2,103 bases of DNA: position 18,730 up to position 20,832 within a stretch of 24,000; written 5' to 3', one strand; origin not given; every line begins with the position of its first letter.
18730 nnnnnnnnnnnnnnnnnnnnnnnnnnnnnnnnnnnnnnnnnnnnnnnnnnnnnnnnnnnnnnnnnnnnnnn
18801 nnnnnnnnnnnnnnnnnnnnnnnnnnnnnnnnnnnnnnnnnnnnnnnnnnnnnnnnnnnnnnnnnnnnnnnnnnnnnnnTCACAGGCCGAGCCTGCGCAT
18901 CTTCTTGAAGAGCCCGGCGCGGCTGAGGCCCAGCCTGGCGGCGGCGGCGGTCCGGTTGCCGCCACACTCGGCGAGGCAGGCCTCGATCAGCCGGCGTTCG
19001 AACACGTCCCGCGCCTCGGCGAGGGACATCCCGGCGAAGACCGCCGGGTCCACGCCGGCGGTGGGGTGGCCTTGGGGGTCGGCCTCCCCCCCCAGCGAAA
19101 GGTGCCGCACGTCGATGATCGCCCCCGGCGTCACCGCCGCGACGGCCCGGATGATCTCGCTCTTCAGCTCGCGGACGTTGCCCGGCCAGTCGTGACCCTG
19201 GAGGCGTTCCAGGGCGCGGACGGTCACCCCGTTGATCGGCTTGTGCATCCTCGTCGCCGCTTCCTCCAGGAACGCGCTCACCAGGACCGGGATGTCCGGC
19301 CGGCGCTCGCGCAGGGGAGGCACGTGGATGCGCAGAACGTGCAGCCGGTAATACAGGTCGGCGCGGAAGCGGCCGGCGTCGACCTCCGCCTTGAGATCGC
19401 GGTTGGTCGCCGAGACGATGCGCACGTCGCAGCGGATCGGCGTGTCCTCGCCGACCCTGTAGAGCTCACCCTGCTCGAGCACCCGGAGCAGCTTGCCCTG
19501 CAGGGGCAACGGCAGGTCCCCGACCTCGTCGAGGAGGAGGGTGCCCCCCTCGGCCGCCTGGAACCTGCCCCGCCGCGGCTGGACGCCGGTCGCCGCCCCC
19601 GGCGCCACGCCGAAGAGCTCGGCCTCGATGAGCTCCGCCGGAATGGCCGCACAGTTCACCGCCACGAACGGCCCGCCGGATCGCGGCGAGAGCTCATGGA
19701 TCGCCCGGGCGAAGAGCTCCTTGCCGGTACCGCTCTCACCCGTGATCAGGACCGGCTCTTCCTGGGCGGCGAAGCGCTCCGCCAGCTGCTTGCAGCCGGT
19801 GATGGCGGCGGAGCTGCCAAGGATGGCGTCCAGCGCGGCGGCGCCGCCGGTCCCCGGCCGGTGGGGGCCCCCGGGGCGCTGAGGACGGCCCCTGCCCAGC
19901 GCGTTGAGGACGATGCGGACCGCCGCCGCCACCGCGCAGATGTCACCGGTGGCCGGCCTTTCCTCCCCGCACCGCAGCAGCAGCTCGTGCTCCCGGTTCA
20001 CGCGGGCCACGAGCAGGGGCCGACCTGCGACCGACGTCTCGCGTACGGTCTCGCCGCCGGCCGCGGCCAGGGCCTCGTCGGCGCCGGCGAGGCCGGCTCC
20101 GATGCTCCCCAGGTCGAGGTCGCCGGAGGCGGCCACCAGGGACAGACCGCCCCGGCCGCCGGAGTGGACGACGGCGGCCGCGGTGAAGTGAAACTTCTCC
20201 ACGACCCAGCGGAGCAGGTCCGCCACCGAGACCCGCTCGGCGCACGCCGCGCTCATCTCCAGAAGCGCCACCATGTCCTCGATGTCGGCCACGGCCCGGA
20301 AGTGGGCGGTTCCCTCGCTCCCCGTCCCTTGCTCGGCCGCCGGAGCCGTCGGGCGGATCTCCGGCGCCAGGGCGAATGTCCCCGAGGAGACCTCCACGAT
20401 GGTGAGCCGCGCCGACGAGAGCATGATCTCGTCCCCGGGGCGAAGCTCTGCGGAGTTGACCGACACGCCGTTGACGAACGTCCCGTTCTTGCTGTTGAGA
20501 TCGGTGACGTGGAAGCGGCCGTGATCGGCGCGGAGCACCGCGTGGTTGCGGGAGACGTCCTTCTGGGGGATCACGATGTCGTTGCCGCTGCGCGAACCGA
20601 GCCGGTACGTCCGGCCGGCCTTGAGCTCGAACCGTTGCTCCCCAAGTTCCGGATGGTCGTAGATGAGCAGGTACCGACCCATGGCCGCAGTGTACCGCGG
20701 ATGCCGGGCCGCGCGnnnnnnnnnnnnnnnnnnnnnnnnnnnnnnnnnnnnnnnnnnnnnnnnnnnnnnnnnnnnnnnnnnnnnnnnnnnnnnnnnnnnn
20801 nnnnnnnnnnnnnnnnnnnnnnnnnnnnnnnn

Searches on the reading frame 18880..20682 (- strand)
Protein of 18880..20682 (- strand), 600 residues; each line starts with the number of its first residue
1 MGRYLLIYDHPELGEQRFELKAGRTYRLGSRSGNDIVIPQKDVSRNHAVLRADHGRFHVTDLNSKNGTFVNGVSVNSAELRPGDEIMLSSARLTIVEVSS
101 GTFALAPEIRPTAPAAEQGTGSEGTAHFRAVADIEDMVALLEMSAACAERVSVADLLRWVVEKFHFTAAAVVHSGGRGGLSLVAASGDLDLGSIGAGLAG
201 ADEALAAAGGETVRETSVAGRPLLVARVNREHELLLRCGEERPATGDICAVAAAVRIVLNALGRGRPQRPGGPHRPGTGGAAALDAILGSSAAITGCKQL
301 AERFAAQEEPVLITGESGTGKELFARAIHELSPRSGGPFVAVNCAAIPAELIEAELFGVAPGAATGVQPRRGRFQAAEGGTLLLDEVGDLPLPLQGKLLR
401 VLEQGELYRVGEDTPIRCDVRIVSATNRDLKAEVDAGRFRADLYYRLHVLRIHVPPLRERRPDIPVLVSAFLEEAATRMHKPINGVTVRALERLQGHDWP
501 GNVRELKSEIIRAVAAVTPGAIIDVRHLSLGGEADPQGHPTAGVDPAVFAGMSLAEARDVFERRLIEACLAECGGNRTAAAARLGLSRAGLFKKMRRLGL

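Call 5: search_protein_families(library=pfam, proteins=[window:18880-20682:-], max_evalue=0.01)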
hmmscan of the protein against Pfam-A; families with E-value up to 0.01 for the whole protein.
window:18880-20682:- (600 aa): 11 families
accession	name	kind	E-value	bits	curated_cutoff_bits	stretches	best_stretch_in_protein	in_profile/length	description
PF00158.32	Sigma54_activat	-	2.3e-63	213.3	20.2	1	287-453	1-168/168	Sigma-54 interaction domain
PF14532.12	Sigma54_activ_2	-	2.9e-23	83.1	25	1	288-457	1-138/138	Sigma-54 interaction domain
PF00498.31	FHA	-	1.6e-19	70.5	20.7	1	26-88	1-66/67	FHA domain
PF25601.1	AAA_lid_14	-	6.1e-19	68.1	27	1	458-530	1-72/87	AAA+ ATPase lid domain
PF16697.10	Yop-YscD_cpl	-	4.5e-13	49.7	33.2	1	17-97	11-92/94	Inner membrane component of T3SS, cytoplasmic domain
PF02954.25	HTH_8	-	9.8e-13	48.1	22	1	560-597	4-41/42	Bacterial regulatory protein, Fis family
PF07728.20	AAA_5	-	8e-05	23.1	22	1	310-428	1-123/139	AAA domain (dynein-related subfamily)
PF18024.7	HTH_50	-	0.00018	21.5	27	1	552-600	2-49/50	Helix-turn-helix domain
PF13191.12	AAA_16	-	0.00069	20.6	32.6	1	299-363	14-85/167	AAA ATPase domain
PF13245.12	AAA_19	-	0.00099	19.7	25.1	0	303-412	6-125/134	AAA domain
PF01078.27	Mg_chelatase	-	0.0016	18.3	20.3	0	366-427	94-157/207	Magnesium chelatase, subunit ChlI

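Call 8: search_protein_families(library=ncbifam, proteins=[window:18880-20682:-], max_evalue=0.1)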
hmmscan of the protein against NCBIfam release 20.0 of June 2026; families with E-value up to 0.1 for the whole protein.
window:18880-20682:- (600 aa): 40 families (the best 25 are shown)
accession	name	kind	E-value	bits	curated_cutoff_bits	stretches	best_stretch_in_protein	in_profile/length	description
NF003451.0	PRK05022.1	equivalog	4.9e-95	319.2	476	1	285-600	190-510/512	nitric oxide reductase transcriptional regulator NorR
TIGR01818.1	ntrC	equivalog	2.2e-94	316.9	558.6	1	281-597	130-462/463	nitrogen regulation protein NR(I)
NF041552.1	TF_PrdR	equivalog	4.1e-89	299.5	795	1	283-596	265-574/577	sigma-54 dependent transcriptional regulator PrdR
TIGR01817.1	nifA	equivalog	7.4e-88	295.6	528.85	1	283-534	194-444/534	nif-specific transcriptional activator NifA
TIGR02329.1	propionate_PrpR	equivalog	5e-85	286.1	499.2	1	283-596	210-525/526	propionate catabolism operon regulatory protein PrpR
NF008469.0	PRK11361.1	equivalog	7.7e-85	285.3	714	1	285-598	143-454/461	acetoacetate metabolism transcriptional regulator AtoC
TIGR02915.1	PEP_resp_reg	equivalog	1.8e-83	280.9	502.6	1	281-600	135-444/445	PEP-CTERM-box response regulator transcription factor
NF051870.1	NAssimRespRegNtrX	equivalog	7.9e-82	275.5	600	1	285-600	139-452/452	nitrogen assimilation response regulator NtrX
NF038308.1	RNA_repair_RtcR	equivalog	3.4e-80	270.4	650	1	286-590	181-503/530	RNA repair transcriptional activator RtcR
NF011953.0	PRK15424.1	equivalog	1.7e-78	264.6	703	1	280-597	214-533/538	propionate catabolism operon regulatory protein PrpR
NF050807.1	TransRegFlbDCaul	equivalog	1.4e-77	261.4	750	1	292-596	125-436/454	sigma-54-dependent transcriptional regulator FlbD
NF011958.0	PRK15429.1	equivalog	7.4e-76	256.2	830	1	285-600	379-686/692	formate hydrogenlyase transcriptional activator FlhA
NF041906.1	V4R_TF_MobR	exception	9.2e-76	255.4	999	1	288-596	235-542/544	phenol degradation transcriptional regulator MobR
NF007689.0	PRK10365.1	equivalog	1e-74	251.9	760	1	286-597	140-441/441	sigma-54-dependent response regulator transcription factor ZraR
TIGR02974.1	phageshock_pspF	equivalog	4.4e-74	249.7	443.55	1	287-517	1-233/336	phage shock protein operon transcriptional activator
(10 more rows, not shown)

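Call 77: list_cluster_members(proteins=[P0001, window:18880-20682:-, window:20716-21867:-])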
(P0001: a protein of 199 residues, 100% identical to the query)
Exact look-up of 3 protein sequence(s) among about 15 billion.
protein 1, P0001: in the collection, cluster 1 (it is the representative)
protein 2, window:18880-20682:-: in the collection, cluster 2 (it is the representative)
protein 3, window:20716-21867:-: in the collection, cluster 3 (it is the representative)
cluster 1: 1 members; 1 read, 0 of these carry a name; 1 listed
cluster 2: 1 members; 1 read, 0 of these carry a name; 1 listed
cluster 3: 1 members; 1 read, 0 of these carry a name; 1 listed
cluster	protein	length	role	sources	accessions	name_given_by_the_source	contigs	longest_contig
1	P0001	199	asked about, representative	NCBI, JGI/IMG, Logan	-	-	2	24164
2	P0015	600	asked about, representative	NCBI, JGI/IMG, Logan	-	-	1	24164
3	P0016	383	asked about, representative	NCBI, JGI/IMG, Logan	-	-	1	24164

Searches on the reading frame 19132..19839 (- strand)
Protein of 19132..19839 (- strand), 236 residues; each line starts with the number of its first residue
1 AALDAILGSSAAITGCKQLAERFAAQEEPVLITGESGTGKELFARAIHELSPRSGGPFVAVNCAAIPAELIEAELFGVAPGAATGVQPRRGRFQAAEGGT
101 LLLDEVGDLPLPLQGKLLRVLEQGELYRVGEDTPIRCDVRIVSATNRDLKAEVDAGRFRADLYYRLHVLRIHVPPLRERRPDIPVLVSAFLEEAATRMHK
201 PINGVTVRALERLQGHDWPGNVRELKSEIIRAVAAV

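Call 103: search_solved_structures(query=window:19132-19839:-, max_evalue=1e-20, show_alignments=3)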
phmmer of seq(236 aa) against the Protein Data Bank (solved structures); distinct sequences matched with E-value up to 1e-20: 35.
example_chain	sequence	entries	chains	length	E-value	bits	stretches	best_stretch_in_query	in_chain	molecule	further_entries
9qq6_C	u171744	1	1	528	3.7e-66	226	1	21-231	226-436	Nif-specific regulatory protein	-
1ojl_A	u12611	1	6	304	8e-66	225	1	7-234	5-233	TRANSCRIPTIONAL REGULATORY PROTEIN ZRAR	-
26jl_A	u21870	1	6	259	6.2e-65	222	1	6-232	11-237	Flagellar regulatory protein A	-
1ny6_A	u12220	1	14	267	9.4e-65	221.4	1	21-233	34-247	transcriptional regulator (NtrC family)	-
4ly6_A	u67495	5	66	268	9.5e-65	221.4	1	21-233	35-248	Transcriptional regulator (NtrC family)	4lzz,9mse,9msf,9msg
1ny5_A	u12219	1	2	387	2.5e-64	220.1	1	21-233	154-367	transcriptional regulator (NtrC family)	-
3m0e_A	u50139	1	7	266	6.5e-64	218.7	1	21-233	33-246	Transcriptional regulator (NtrC family)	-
4l4u_A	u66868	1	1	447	2.4e-63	216.8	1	21-233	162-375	Transcriptional regulator (NtrC family)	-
6iy8_A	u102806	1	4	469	4.4e-63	216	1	8-233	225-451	Positive regulator CapR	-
6jdi_A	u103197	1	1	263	4.7e-63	215.9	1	5-231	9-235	Nitrogen assimilation regulatory protein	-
7ejw_C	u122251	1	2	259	2.2e-62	213.7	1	5-231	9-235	Transcriptional regulator FleQ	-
6j7e_A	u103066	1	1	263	2.4e-62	213.6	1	5-231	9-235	Nitrogen assimilation regulatory protein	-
5exp_A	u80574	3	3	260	2.5e-62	213.5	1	5-231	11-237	Transcriptional regulator FleQ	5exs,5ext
8pb9_D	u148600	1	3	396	2.7e-62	213.4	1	5-231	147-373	Transcriptional regulator FleQ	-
8p53_C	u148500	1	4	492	5e-62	212.5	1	5-231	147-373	Transcriptional regulator FleQ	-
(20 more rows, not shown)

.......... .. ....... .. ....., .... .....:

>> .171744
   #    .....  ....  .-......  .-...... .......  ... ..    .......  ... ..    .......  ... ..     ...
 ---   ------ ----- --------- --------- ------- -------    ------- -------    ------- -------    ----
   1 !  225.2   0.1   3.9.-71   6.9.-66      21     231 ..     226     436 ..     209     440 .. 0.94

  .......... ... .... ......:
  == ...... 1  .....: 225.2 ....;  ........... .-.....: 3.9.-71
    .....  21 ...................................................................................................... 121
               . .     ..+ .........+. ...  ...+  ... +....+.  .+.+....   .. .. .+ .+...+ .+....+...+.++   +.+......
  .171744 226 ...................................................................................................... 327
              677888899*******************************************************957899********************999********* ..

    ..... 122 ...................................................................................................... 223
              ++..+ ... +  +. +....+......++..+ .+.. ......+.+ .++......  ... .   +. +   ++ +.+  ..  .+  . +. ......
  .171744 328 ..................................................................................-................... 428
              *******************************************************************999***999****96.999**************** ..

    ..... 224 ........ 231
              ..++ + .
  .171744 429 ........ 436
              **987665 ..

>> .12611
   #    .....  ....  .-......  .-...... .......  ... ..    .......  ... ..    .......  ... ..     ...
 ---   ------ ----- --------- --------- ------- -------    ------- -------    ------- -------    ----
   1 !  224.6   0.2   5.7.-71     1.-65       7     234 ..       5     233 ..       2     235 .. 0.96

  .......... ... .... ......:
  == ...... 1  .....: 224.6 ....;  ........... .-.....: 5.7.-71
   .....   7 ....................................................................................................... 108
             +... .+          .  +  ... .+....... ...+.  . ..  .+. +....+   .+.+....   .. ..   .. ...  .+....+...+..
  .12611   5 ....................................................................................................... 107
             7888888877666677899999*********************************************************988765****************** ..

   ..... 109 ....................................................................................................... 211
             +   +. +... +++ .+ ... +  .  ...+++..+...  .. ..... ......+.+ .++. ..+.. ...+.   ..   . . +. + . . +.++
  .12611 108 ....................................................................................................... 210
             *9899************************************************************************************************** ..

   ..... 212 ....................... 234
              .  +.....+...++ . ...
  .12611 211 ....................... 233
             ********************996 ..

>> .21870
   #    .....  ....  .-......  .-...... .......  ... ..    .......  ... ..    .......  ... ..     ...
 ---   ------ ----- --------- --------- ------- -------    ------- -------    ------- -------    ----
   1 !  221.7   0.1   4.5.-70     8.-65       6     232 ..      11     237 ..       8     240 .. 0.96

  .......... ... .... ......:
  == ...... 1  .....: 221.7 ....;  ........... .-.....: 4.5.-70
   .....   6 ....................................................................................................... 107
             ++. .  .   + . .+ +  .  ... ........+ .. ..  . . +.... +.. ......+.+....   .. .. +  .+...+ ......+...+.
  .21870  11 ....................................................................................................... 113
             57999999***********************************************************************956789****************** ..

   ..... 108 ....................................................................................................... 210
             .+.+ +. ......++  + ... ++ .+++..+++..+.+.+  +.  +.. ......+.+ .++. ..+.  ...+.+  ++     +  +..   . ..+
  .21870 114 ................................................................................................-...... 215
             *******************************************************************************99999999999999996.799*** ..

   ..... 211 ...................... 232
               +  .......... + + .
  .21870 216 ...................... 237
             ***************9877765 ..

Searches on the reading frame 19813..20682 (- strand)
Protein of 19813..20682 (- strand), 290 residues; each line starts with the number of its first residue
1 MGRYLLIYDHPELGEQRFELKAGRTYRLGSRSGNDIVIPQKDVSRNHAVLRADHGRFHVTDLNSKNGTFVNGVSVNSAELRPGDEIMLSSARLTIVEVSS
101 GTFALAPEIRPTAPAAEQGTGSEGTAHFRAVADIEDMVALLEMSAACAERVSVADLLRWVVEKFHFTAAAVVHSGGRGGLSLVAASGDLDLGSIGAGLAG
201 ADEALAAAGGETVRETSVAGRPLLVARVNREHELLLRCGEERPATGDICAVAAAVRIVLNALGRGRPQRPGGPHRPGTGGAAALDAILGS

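Call 85: find_homologous_proteins(query=window:19813-20682:-, max_evalue=1e-10)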
Query window:19813-20682:- (290 aa): 14 proteins with E <= 1e-10 among 8000 candidates.
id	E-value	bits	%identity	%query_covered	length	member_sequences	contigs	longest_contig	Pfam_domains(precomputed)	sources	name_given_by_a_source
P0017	1.2e-64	237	43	98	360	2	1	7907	PF00498.32,PF02954.26,PF16697.11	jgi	-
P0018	3.3e-55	206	47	89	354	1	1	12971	PF00498.32,PF02954.26,PF16697.11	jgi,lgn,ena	-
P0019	1.1e-45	175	38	91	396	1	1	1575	PF00498.32,PF02954.26,PF18024.8,PF16697.11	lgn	-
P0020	4.6e-15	74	38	29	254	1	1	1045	PF00498.32,PF16697.11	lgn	-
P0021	1.7e-13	69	38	23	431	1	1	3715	PF00498.32,PF16697.11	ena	-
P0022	3.1e-13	68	42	23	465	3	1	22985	PF00498.32,PF16697.11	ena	-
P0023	3.8e-13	68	45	37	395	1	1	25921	PF00498.32,PF08534.17,PF13905.13,PF13098.14,PF16697.11,PF00578.28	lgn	-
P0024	1.1e-12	66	39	23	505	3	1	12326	PF00498.32,PF16697.11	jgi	jgi:pSer/pThr/pTyr-binding forkhead associated (FHA) protein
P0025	2.0e-12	65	41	23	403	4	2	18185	PF00498.32,PF16697.11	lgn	-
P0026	7.2e-12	64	43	25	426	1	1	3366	PF00498.32,PF16697.11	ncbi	ncbi:MAG: FHA domain-containing protein [Candidatus Binataceae bacterium]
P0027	1.9e-11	62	36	29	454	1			PF00498.32,PF16697.11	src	-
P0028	2.0e-11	62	33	23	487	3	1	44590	PF00498.32,PF16697.11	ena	-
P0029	3.1e-11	62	36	28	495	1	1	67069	PF00498.32,PF16697.11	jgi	jgi:pSer/pThr/pTyr-binding forkhead associated (FHA) protein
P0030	8.2e-11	60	39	24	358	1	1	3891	PF00498.32,PF16697.11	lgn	-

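Call 86: find_encoding_contigs(protein=P0017, flank=6000, max_places=3)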
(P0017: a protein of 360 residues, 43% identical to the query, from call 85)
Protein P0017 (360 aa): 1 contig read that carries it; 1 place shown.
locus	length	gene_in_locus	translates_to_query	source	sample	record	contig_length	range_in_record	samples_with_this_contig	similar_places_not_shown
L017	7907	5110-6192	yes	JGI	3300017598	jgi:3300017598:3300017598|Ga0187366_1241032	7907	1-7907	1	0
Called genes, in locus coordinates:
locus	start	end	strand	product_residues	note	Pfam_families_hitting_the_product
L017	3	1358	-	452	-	?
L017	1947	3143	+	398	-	PF02073:Peptidase_M29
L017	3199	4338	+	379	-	PF13401:AAA_22 (faint), PF00004:AAA (weak), PF07724:AAA_2, PF07728:AAA_5 (weak)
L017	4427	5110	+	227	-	-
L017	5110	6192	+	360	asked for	PF16697:Yop-YscD_cpl, PF00498:FHA, PF02954:HTH_8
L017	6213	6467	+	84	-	-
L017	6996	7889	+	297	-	PF02016:Peptidase_S66, PF17676:Peptidase_S66C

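Call 87: find_encoding_contigs(protein=P0018, flank=6000, max_places=3)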
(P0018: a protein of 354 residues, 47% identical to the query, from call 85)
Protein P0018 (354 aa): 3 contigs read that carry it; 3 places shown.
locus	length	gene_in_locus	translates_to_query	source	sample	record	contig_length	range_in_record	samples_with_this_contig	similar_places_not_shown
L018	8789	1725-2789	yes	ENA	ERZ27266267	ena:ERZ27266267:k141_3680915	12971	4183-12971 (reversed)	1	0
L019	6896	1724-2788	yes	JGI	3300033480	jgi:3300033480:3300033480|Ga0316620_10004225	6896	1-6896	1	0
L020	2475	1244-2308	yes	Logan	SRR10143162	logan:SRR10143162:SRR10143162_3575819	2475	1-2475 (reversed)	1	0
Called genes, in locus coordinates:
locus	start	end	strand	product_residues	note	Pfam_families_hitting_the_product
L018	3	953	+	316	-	?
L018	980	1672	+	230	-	-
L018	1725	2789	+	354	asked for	PF16697:Yop-YscD_cpl, PF00498:FHA, PF02954:HTH_8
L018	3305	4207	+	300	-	PF02016:Peptidase_S66, PF17676:Peptidase_S66C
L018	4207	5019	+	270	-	PF00027:cNMP_binding, PF00498:FHA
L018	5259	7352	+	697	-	PF17191:RecG_wedge, PF01336:tRNA_anti-codon (weak), PF00270:DEAD, PF04851:ResIII, PF00271:Helicase_C, PF19833:RecG_dom3_C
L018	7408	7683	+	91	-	PF04304:DUF454, PF09656:PGPGW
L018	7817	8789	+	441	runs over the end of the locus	PF00155:Aminotran_1_2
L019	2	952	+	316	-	?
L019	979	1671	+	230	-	-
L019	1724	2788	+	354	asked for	PF16697:Yop-YscD_cpl, PF00498:FHA, PF02954:HTH_8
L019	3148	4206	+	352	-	PF02016:Peptidase_S66, PF17676:Peptidase_S66C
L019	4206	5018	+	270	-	PF00027:cNMP_binding, PF00498:FHA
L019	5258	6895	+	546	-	?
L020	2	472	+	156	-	?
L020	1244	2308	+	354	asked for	PF16697:Yop-YscD_cpl, PF00498:FHA, PF02954:HTH_8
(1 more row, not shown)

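Call 100: predict_structure(alignment_id=A9)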
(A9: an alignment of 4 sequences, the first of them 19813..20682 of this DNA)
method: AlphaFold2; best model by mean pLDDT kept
length: 290 residues; sequences in the alignment: 4
mean_pLDDT: 56.9   pTM: 0.54
mean pLDDT of the five models: 56.9, 55.8, 54.3, 52.0, 50.1
residues with pLDDT >= 90: 13; 70-90: 71; 50-70: 96; < 50: 110
segments of 3 or more residues with pLDDT < 50: 12-25, 29-47, 62-66, 98-130, 203-211, 265-290
pLDDT, mean of each block of 10 residues (from residue 1): 53 46 48 40 46 55 50 58 54 54 27 30 32 61 73 89 88 69 86 64 44 66 81 83 70 80 47 28 28
secondary structure, 60 per line:
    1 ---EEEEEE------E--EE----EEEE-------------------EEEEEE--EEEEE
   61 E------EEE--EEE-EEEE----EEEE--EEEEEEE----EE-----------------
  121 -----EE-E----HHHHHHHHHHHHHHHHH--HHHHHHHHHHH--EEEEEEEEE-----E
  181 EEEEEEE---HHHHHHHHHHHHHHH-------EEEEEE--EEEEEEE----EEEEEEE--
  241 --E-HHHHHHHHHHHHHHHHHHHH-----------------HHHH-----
elements in order: E4-9 E25-28 E48-53 E56-61 E68-70 E73-75 E77-80 E85-88 E91-97 H134-150 H153-163 E166-174 E180-187 H191-205 E213-218 E221-227 E232-238 H245-264 H282-285

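Call 102: fold_search(model_id=the predicted structure, library=pdb)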
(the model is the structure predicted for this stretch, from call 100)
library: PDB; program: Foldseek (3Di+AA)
matches with E <= 10: 1206; with E <= 0.001: 28
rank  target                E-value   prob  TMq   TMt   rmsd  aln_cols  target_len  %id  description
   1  2lc1_MODEL_1_A        4.7e-06  1.00  0.28  0.71   2.9        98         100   28  Rv0020c_FHA Structure (released 2011-11-02)
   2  7rj3_C                7.1e-06  1.00  0.28  0.69   2.8        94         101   35  Crystal Structure of the Forkhead Associated (FHA) Domain of the Glycogen Accumulation Regulator (GarA) from Mycobacte (released 2021-07-28)
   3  8p5r_G                1.1e-05  1.00  0.27  0.71   2.9        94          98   37  Crystal structure of full-length, homohexameric 2-oxoglutarate dehydrogenase KGD from Mycobacterium smegmatis in compl (released 2023-08-16)
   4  6i2q_B                1.4e-05  1.00  0.27  0.70   2.9        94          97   35  Crystal structure of the wild-type SucA domain of Mycobacterium smegmatis KGD (alpha-ketoglutarate decarboxylase), in  (released 2019-05-22)
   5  7rj3_B                2.7e-05  1.00  0.28  0.66   3.0        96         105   34  Crystal Structure of the Forkhead Associated (FHA) Domain of the Glycogen Accumulation Regulator (GarA) from Mycobacte (released 2021-07-28)
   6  8p5r_H                3.1e-05  1.00  0.28  0.73   2.8        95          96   37  Crystal structure of full-length, homohexameric 2-oxoglutarate dehydrogenase KGD from Mycobacterium smegmatis in compl (released 2023-08-16)
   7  6i2r_B                3.7e-05  1.00  0.27  0.72   2.9        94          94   35  Crystal structure of the SucA domain of Mycobacterium smegmatis KGD (alpha-ketoglutarate decarboxylase), mutant R802A, (released 2019-05-22)
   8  6i2p_E                3.7e-05  1.00  0.27  0.66   3.0        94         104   34  Crystal structure of the Mycobacterium tuberculosis PknB kinase domain (L33E mutant) in complex with its substrate Gar (released 2019-05-22)
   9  8p5x_G                4.1e-05  1.00  0.28  0.68   2.9        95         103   33  Single particle cryo-EM structure of the complex between Corynebacterium glutamicum homohexameric 2-oxoglutarate dehyd (released 2023-08-16)
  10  4qcj                  4.4e-05  1.00  0.28  0.69   2.9        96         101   33  Crystal Structure of OdhI from Corynebacterium glutamicum (released 2014-07-02)
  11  6i2p_D                4.4e-05  1.00  0.27  0.61   2.9        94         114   34  Crystal structure of the Mycobacterium tuberculosis PknB kinase domain (L33E mutant) in complex with its substrate Gar (released 2019-05-22)
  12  3poa_A                4.7e-05  1.00  0.28  0.72   2.9        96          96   29  Structural and functional analysis of phosphothreonine-dependent FHA domain interactions (released 2011-01-26)
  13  6i2r_D                5.3e-05  1.00  0.28  0.77   2.6        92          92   37  Crystal structure of the SucA domain of Mycobacterium smegmatis KGD (alpha-ketoglutarate decarboxylase), mutant R802A, (released 2019-05-22)
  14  3po8                  5.6e-05  1.00  0.29  0.74   2.8        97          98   29  Structural and functional analysis of phosphothreonine-dependent FHA domain interactions (released 2011-01-26)
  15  2kb3_MODEL_1_A        5.6e-05  1.00  0.27  0.50   3.2        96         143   33  NMR Structure of the phosphorylated form of OdhI, pOdhI. (released 2009-05-05)
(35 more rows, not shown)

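Call 112: search_protein_families(library=pfam, proteins=[L017:4427-5110:+], max_evalue=0.01)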
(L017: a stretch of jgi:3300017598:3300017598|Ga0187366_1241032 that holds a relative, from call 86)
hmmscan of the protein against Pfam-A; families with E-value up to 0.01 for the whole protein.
L017:4427-5110:+ (227 aa): 0 families
